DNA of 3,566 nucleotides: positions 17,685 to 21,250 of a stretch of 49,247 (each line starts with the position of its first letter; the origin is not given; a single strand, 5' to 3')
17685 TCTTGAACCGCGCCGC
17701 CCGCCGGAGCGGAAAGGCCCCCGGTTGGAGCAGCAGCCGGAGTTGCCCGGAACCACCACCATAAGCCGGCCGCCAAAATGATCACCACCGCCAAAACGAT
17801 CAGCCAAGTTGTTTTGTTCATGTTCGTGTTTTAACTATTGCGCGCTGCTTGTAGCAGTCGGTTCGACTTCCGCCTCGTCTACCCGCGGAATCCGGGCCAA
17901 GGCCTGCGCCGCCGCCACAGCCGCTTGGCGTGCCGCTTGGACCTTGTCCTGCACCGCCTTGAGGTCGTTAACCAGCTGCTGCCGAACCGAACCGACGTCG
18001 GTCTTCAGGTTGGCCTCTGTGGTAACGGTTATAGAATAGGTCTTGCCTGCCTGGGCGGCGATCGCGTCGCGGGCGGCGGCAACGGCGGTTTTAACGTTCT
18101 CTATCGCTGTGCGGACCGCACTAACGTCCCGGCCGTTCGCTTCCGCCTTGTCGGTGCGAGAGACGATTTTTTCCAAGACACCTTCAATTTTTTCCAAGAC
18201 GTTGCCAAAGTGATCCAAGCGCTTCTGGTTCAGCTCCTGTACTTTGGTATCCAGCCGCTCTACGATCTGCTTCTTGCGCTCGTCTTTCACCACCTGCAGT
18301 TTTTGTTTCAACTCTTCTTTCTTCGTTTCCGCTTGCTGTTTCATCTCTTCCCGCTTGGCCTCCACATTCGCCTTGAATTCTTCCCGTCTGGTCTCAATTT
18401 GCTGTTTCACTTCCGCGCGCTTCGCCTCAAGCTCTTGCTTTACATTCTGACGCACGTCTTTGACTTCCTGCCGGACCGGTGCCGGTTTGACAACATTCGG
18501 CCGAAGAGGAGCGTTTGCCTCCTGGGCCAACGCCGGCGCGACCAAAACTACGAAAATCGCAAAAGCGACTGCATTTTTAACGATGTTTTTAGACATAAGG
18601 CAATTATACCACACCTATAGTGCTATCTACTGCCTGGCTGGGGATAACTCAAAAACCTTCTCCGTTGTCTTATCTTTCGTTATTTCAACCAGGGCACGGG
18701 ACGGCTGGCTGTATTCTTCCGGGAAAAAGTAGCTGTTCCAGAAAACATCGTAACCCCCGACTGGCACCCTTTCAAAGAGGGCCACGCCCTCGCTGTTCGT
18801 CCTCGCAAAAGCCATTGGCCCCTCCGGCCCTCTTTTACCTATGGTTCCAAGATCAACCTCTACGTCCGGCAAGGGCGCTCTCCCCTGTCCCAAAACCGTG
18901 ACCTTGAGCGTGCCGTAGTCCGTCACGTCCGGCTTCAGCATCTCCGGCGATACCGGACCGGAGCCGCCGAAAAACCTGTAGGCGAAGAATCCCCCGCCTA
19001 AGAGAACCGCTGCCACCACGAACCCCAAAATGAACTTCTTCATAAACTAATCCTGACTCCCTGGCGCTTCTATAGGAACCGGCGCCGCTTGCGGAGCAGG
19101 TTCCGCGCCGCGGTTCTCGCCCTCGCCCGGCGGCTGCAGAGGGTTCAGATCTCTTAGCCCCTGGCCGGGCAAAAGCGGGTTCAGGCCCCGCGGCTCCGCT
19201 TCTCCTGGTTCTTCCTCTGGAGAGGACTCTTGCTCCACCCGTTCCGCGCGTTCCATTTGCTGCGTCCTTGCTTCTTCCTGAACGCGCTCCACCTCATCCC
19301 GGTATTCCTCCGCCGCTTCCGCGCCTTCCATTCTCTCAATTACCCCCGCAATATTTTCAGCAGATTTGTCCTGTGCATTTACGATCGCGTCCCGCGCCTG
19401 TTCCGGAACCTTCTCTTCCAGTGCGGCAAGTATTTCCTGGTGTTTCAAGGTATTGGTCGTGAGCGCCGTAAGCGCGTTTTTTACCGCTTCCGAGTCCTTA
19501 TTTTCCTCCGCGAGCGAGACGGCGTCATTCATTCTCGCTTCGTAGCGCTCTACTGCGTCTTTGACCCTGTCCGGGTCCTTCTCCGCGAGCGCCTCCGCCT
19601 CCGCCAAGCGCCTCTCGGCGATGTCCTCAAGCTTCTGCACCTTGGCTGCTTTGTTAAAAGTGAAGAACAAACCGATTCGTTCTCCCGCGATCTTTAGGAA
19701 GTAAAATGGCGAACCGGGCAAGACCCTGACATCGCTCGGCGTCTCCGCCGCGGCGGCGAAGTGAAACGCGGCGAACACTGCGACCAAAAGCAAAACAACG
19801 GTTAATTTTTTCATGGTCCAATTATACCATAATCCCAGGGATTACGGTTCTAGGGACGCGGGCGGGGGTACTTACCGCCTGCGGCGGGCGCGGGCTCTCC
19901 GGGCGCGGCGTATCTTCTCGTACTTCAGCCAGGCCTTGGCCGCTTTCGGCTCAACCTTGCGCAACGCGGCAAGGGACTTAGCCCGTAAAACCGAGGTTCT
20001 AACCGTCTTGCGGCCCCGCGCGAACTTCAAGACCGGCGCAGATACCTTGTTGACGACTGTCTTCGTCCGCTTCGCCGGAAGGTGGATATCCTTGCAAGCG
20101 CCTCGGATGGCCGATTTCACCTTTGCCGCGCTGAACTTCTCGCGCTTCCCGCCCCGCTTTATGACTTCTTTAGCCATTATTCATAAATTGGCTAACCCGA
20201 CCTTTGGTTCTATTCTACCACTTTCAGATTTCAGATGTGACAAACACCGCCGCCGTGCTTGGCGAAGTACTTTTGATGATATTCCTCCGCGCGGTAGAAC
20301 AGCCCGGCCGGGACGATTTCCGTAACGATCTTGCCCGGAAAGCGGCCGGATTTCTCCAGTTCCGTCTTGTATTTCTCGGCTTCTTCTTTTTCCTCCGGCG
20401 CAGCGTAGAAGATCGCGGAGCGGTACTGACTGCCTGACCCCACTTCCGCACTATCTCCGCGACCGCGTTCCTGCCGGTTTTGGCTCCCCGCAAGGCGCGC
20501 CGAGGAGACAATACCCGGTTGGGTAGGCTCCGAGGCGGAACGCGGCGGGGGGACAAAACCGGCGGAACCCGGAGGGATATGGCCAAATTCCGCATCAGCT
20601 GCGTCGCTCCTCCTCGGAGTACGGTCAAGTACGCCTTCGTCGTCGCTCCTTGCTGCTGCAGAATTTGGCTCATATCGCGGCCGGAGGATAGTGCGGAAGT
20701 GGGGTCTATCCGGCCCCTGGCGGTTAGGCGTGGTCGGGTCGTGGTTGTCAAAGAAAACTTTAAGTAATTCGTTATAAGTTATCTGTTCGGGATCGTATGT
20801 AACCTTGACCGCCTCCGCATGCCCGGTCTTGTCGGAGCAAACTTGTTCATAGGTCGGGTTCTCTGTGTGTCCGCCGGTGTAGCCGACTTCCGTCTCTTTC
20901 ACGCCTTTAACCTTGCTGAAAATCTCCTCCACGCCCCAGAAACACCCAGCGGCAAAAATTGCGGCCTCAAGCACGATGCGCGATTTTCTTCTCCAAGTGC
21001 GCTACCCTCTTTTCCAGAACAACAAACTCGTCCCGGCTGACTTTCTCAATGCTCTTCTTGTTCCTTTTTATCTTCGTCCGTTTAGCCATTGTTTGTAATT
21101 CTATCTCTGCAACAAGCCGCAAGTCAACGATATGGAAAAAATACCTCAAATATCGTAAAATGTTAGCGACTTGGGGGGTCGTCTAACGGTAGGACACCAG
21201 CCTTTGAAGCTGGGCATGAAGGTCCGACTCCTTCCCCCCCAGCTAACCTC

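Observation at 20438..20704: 267-nt stop-free, in-frame insertion with long terminal inverted repeats splitting the conserved core of msrA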

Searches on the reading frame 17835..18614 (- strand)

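Call 75: search_protein_families(library=pfam, proteins=[window:17835-18614:-], max_evalue=0.001)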
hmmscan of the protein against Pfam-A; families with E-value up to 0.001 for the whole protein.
window:17835-18614:- (259 aa): 1 family
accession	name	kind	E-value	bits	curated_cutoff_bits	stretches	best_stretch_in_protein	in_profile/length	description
PF01442.23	Apolipoprotein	-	1.6e-05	25.1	90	0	48-226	39-186/190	Apolipoprotein A1/A4/E domain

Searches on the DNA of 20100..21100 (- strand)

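Call 7: search_rna_families(source=window, start=20100, end=21100, threshold=evalue, max_evalue=10, show_alignments=3)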
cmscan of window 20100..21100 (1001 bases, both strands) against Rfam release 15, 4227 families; matches with E-value up to 10: 6.
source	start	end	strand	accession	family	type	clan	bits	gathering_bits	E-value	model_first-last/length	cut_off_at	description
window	20463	20572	+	RF03658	mir-2300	Gene; miRNA;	-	33.3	90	6.2e-05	1-74/74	no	mir-2300 microRNA precursor family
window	20463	20572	-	RF03658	mir-2300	Gene; miRNA;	-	31.2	90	0.00025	1-74/74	no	mir-2300 microRNA precursor family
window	20469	20566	-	RF03175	MIR3454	Gene; miRNA;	-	15.5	142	5.3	1-147/147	no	MIR3454 microRNA precursor family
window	20366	20402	-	RF03001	leuA-Halobacteria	Cis-reg;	-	15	47.9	2.8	1-53/53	no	leuA-Halobacteria RNA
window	20340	20385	-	RF02357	RNaseP-T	Gene; ribozyme;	CL00002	11.6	60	8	1-208/208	no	RNaseP truncated form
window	20100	20127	-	RF01129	sR44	Gene; snRNA; snoRNA; CD-box;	-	11.4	45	6.7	1-30/55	3'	Small nucleolar RNA sR44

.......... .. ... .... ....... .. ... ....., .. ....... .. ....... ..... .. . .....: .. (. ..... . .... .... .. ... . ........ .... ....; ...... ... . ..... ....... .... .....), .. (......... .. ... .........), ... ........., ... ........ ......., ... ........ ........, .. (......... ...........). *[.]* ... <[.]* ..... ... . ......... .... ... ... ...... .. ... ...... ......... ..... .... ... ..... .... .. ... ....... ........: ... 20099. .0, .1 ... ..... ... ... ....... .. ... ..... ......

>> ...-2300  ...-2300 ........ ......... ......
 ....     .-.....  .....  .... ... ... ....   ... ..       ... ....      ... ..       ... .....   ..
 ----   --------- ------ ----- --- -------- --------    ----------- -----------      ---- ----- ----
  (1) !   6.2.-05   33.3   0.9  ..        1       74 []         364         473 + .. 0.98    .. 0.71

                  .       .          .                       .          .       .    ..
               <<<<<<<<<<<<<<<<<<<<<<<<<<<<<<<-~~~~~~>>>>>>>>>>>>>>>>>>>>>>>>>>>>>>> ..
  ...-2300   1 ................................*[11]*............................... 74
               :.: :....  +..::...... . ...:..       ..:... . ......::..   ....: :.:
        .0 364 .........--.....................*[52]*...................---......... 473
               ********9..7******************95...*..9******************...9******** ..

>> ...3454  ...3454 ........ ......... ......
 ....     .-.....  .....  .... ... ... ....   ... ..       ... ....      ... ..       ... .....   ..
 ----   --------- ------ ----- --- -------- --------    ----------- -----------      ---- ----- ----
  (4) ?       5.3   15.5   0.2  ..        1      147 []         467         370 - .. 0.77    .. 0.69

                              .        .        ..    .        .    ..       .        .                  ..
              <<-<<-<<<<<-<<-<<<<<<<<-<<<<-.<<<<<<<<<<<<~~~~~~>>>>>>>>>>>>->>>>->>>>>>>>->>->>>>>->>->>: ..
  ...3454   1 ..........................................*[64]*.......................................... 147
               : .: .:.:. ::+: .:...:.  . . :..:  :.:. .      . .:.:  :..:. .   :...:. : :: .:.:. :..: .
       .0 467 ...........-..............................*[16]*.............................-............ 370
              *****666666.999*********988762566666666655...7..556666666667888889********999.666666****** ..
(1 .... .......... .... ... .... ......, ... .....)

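Call 77: search_dna_similar(query=window:20435-20707:-, collection=phages, mode=distant, max_evalue=0.001, max_rows=10)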
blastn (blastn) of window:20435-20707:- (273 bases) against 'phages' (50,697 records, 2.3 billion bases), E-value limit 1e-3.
No match.

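Call 78: search_dna_similar(query=window:20435-20707:-, collection=plasmids, mode=distant, max_evalue=0.001, max_rows=10)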
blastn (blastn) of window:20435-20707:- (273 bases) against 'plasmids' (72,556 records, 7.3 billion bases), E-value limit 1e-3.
No match.
